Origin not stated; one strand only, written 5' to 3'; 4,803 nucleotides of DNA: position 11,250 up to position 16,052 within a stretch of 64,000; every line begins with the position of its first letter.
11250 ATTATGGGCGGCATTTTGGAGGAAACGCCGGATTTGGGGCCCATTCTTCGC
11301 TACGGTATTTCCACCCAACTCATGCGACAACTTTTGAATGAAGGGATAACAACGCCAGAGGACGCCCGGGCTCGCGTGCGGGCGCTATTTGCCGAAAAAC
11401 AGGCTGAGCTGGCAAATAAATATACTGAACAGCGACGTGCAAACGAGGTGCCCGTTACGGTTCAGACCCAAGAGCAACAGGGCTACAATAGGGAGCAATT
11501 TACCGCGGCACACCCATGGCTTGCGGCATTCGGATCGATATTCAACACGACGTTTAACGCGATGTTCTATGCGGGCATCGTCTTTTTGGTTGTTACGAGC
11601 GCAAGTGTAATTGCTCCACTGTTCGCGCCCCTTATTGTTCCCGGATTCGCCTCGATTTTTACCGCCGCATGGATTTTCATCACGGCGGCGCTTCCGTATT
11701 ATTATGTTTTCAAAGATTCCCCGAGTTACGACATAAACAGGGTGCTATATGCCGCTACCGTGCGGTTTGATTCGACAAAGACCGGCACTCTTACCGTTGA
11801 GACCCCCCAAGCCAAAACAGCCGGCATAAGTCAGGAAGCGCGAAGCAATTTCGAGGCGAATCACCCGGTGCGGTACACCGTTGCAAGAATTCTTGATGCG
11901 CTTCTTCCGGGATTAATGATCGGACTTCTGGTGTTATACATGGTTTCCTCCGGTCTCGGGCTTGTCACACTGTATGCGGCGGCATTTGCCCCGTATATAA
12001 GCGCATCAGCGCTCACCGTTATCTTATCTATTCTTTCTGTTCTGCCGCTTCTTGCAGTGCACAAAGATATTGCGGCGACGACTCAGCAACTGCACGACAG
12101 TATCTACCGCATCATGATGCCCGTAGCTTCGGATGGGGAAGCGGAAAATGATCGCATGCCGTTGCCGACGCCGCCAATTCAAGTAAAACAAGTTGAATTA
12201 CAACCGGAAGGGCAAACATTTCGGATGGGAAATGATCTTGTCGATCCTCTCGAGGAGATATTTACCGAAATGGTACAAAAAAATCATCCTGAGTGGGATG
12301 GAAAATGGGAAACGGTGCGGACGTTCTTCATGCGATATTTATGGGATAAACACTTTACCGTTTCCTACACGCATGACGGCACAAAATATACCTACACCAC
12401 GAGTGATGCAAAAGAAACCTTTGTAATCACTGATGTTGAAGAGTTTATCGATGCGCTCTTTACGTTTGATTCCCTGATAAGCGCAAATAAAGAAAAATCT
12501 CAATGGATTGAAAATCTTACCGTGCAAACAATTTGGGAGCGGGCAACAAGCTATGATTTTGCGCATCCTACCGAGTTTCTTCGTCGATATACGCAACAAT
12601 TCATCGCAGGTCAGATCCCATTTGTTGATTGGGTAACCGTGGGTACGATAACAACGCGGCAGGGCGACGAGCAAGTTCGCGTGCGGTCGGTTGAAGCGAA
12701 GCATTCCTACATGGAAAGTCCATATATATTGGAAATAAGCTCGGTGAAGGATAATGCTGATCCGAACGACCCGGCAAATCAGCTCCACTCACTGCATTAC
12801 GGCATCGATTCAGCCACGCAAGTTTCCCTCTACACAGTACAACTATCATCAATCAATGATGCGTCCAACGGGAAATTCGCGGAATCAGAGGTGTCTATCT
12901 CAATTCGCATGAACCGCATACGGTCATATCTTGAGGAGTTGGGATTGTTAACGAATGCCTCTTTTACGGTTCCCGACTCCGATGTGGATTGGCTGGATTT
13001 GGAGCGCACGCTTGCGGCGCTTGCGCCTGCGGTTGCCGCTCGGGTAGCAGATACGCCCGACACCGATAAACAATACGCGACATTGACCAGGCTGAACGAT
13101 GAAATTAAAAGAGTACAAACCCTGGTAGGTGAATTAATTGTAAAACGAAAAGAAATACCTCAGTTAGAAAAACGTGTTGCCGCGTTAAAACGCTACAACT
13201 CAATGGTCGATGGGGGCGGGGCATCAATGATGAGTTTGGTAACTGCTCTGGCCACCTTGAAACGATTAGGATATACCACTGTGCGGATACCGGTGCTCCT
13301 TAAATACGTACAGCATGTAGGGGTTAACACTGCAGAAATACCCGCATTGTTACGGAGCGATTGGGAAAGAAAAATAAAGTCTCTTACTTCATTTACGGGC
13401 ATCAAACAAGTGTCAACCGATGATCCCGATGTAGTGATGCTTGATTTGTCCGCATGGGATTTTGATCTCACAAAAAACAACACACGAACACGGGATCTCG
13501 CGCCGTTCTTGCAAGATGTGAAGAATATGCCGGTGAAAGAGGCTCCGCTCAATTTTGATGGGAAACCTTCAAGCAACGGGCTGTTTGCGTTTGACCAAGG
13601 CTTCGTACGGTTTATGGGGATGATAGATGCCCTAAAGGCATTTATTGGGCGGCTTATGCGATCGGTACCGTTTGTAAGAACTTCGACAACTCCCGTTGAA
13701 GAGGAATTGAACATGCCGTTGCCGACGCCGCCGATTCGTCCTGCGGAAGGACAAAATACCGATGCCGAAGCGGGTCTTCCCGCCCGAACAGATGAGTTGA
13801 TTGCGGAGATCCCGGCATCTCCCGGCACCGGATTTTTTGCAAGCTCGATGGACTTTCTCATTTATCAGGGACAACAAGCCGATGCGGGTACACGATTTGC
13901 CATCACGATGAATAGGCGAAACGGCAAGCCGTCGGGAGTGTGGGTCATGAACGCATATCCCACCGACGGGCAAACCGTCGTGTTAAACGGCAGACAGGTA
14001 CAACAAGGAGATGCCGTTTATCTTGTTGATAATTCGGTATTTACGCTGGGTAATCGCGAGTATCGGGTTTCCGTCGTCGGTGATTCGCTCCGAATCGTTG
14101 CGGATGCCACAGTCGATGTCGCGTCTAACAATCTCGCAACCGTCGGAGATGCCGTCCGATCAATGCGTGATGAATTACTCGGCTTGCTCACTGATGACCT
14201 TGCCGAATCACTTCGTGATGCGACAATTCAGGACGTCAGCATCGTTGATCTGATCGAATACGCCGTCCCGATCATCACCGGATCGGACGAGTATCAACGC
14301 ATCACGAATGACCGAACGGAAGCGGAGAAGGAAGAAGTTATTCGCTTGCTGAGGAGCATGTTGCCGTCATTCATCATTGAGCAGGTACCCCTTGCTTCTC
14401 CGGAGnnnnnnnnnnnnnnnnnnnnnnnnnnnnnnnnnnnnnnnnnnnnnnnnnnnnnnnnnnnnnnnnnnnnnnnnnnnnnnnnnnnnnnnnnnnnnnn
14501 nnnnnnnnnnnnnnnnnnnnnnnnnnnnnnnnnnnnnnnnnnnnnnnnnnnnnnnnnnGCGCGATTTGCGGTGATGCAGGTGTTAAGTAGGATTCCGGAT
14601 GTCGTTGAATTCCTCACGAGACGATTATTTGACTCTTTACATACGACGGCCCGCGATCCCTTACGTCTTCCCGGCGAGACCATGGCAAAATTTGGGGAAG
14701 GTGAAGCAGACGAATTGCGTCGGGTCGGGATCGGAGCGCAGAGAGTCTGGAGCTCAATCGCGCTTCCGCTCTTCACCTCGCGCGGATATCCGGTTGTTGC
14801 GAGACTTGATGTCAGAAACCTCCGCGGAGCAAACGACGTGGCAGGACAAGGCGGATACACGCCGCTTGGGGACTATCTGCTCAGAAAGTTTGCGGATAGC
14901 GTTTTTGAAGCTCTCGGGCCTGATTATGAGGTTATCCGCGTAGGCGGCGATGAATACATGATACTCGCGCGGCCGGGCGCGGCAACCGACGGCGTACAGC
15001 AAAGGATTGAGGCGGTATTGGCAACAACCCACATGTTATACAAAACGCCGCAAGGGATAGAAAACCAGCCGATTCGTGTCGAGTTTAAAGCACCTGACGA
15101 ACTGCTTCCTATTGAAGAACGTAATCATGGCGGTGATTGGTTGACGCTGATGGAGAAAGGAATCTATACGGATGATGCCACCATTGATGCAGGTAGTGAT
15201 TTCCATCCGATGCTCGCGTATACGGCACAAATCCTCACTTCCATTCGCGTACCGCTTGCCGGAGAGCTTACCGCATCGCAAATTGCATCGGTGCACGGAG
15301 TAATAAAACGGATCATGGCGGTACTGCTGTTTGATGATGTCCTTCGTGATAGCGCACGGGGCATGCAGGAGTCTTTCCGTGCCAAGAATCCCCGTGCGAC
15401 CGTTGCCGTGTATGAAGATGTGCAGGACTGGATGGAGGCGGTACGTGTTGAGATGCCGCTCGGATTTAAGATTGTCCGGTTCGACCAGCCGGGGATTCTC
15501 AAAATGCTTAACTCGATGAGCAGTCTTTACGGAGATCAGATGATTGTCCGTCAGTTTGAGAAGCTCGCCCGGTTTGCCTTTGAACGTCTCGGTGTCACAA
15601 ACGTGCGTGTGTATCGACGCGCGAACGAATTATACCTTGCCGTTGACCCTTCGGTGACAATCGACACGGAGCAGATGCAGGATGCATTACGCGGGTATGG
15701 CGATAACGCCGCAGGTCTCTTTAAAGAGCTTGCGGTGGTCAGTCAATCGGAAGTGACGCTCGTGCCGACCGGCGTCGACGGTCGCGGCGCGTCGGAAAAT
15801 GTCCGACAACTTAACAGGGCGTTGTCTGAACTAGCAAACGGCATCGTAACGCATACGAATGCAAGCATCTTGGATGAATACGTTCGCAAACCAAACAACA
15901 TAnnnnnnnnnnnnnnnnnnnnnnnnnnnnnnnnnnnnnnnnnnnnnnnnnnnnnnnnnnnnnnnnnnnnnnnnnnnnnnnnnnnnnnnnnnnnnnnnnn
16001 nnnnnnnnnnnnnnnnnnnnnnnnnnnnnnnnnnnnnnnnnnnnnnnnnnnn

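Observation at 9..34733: A single >=11,574-codon ORF fills the first 34.7 kb and runs off the 5' edge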

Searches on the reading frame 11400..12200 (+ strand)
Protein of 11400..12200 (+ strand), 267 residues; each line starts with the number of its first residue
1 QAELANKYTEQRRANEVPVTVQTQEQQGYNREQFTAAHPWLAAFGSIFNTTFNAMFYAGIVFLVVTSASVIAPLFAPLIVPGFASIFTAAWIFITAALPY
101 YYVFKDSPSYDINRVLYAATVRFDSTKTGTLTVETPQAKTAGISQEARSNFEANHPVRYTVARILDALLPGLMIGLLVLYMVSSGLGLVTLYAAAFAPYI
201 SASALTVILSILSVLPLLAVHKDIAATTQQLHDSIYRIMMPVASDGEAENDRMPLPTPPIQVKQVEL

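Call 98: search_protein_families(library=pfam, proteins=[window:11400-12200:+], max_evalue=5)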
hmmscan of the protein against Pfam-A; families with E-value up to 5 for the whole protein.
window:11400-12200:+ (267 aa): 2 families
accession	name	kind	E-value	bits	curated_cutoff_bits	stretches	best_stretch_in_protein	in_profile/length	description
PF16020.10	Deltameth_res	-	0.076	13.3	27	1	49-71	18-40/52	Deltamethrin resistance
PF20990.2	DUF2207_C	-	0.55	10.3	33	0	171-223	140-188/247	Predicted membrane protein (DUF2207) C-terminal domain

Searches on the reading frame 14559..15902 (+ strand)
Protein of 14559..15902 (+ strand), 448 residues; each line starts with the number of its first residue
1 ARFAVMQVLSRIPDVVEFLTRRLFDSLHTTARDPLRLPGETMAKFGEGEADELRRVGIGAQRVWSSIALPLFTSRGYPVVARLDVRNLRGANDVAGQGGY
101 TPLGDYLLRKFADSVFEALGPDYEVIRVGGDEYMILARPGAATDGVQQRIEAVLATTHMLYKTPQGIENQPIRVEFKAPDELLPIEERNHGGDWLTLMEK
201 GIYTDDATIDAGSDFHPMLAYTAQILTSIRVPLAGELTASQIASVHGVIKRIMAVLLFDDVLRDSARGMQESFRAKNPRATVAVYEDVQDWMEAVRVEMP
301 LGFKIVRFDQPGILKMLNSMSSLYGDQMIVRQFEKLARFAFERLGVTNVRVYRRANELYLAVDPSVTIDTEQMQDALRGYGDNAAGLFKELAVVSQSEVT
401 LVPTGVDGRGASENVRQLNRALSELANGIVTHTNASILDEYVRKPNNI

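Call 98: search_protein_families(library=pfam, proteins=[window:14559-15902:+], max_evalue=5)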
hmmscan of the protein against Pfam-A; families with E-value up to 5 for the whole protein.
window:14559-15902:+ (448 aa): 1 family
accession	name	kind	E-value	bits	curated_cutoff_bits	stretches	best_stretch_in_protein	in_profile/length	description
PF00990.26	GGDEF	-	0.0045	17.2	23.8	1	80-161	35-114/161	Diguanylate cyclase, GGDEF domain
